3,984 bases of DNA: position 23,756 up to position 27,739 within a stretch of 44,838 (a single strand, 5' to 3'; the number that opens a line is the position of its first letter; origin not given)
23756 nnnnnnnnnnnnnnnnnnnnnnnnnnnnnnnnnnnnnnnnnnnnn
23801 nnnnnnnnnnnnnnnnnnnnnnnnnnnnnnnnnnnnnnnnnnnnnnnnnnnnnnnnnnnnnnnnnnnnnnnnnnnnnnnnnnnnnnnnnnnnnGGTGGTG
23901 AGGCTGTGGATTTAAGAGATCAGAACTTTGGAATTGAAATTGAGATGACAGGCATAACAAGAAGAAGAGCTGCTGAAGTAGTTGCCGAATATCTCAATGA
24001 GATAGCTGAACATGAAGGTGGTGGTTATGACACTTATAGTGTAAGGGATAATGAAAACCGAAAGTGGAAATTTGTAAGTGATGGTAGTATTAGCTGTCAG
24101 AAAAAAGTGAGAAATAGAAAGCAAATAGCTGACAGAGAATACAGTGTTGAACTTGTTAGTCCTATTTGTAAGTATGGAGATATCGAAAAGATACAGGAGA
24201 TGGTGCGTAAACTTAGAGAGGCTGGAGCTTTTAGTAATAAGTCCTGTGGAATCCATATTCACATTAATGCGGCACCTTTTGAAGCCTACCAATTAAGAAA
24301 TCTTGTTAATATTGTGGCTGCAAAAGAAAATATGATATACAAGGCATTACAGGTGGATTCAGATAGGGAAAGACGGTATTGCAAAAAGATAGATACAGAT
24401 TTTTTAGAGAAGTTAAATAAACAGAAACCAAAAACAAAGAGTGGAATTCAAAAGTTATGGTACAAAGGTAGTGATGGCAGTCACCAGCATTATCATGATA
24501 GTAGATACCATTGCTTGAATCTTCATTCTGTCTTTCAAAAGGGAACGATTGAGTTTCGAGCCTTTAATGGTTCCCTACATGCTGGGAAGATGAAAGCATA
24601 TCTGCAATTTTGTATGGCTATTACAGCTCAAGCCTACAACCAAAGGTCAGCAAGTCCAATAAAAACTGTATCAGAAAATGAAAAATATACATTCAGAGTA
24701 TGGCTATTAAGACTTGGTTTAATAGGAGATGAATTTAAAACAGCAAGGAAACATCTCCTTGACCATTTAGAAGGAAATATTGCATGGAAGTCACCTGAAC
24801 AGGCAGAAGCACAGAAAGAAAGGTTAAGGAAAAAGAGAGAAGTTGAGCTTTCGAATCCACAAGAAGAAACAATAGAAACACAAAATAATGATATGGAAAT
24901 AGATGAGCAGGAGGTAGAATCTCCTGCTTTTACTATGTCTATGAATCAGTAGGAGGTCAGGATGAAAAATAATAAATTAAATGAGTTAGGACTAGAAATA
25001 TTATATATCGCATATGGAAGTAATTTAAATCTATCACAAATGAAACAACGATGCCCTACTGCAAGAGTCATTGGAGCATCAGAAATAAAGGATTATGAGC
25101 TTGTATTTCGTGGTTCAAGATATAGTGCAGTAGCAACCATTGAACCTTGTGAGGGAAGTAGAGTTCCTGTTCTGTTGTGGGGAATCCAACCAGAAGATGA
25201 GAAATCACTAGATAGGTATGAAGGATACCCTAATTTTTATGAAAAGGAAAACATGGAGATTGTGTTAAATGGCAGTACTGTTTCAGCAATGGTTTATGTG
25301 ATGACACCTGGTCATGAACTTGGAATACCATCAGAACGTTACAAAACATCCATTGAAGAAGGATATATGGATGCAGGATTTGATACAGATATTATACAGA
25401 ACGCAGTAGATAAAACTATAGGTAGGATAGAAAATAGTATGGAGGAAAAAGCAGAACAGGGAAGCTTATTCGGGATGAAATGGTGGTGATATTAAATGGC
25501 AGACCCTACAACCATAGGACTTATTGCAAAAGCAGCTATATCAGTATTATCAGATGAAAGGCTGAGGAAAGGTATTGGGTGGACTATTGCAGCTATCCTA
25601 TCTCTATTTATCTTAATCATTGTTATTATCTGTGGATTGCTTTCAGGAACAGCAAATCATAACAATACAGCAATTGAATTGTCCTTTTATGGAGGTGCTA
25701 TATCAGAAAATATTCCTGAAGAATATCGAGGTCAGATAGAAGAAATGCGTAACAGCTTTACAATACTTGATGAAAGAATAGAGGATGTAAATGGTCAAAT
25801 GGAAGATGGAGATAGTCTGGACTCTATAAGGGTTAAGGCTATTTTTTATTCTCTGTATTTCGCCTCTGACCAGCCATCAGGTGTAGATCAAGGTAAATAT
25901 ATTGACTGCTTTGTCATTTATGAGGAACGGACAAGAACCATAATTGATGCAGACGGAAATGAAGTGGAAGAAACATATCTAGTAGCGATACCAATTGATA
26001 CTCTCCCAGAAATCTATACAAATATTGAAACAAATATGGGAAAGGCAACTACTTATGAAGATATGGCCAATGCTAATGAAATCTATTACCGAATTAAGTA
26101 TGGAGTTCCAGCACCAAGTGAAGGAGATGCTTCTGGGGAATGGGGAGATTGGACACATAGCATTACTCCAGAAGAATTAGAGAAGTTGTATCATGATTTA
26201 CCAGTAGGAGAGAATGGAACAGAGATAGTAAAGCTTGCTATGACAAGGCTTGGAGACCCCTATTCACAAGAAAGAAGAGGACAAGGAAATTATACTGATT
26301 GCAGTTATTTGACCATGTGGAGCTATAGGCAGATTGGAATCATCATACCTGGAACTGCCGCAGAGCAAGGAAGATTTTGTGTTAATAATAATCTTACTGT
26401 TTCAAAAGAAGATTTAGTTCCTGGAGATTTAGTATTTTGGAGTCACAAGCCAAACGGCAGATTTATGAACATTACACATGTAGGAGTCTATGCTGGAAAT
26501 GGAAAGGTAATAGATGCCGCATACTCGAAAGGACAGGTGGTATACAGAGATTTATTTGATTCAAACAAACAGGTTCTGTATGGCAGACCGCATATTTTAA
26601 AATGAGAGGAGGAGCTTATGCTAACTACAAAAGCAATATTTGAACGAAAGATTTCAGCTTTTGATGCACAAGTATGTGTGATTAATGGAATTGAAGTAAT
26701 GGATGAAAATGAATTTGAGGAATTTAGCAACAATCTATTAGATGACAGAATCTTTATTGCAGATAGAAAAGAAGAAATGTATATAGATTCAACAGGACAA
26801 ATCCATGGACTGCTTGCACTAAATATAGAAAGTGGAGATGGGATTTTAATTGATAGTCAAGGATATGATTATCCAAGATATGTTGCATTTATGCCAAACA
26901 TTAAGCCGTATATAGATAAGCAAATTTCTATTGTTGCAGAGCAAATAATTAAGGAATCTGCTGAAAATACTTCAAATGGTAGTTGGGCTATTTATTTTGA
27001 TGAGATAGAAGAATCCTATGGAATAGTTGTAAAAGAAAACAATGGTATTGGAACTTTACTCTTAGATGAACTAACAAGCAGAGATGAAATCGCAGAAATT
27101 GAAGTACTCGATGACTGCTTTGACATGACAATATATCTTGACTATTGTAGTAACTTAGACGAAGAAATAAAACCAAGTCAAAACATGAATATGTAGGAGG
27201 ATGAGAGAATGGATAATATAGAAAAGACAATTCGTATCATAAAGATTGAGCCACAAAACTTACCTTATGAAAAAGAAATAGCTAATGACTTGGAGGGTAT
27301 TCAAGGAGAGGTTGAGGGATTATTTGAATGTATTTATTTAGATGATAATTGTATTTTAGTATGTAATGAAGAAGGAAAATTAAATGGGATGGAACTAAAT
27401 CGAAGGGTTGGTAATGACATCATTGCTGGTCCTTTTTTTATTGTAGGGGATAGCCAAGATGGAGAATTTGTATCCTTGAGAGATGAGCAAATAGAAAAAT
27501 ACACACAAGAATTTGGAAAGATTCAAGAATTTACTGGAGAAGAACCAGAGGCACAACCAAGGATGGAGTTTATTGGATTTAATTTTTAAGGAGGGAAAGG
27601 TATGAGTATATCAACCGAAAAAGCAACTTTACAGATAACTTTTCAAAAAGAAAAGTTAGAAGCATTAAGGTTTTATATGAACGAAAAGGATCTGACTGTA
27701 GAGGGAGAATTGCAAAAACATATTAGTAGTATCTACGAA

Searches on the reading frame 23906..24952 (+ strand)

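Call 32: search_protein_families(library=pfam, proteins=[window:23906-24952:+])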
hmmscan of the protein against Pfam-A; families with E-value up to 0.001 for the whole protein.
window:23906-24952:+ (348 aa): 1 family
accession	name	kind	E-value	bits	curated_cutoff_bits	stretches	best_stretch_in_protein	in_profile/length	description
PF12224.13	Amidoligase_2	-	2.2e-81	273.8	22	1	5-239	2-244/245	Putative amidoligase enzyme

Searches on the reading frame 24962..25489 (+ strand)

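Call 33: search_protein_families(library=pfam, proteins=[window:24962-25489:+])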
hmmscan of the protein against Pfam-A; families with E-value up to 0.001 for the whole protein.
window:24962-25489:+ (175 aa): 2 families
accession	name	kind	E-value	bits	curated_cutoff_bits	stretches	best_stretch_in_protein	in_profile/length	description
PF06094.17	GGACT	-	7e-16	59.3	22.8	1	16-128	2-119/120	Gamma-glutamyl cyclotransferase, AIG2-like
PF13772.11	AIG2_2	-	1.4e-08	35.5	27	1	68-140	2-75/83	AIG2-like family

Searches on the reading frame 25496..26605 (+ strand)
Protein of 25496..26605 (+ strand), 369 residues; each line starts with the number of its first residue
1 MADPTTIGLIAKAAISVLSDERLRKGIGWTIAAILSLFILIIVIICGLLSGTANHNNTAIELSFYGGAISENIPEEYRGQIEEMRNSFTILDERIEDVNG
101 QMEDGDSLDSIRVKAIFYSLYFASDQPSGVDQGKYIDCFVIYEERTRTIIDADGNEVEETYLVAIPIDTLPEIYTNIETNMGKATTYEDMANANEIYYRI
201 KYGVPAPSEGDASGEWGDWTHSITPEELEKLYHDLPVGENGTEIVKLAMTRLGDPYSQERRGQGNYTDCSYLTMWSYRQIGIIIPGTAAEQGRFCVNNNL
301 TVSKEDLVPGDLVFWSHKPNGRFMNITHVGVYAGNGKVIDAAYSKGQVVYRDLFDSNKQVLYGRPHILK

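Call 32: search_protein_families(library=pfam, proteins=[window:25496-26605:+])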
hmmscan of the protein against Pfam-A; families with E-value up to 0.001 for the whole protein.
window:25496-26605:+ (369 aa): 1 family
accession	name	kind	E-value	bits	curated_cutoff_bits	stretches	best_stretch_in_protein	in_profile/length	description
PF00877.26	NLPC_P60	-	2.9e-14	53.4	23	1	265-354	12-92/105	NlpC/P60 family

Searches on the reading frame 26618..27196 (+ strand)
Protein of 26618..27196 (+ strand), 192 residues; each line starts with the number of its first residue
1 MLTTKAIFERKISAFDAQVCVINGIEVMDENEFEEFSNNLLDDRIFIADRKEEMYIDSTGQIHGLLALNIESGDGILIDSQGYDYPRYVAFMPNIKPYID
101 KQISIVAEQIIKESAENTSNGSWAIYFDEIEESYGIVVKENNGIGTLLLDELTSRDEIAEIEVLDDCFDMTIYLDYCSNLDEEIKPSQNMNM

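Call 33: search_protein_families(library=pfam, proteins=[window:26618-27196:+])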
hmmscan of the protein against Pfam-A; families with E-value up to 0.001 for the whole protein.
window:26618-27196:+ (192 aa): 1 family
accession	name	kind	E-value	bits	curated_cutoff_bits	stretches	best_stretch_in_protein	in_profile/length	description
PF19854.4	DUF6329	-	7.1e-17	61.3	26.8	1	60-98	1-39/39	Family of unknown function (DUF6329)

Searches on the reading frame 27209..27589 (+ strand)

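Call 33: search_protein_families(library=pfam, proteins=[window:27209-27589:+])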
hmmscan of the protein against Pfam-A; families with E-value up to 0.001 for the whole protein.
window:27209-27589:+ (126 aa): 1 family
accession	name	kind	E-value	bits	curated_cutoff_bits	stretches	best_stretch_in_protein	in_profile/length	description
PF12957.13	DUF3846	-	1.9e-31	108.7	27.5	1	8-102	1-102/103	Domain of unknown function (DUF3846)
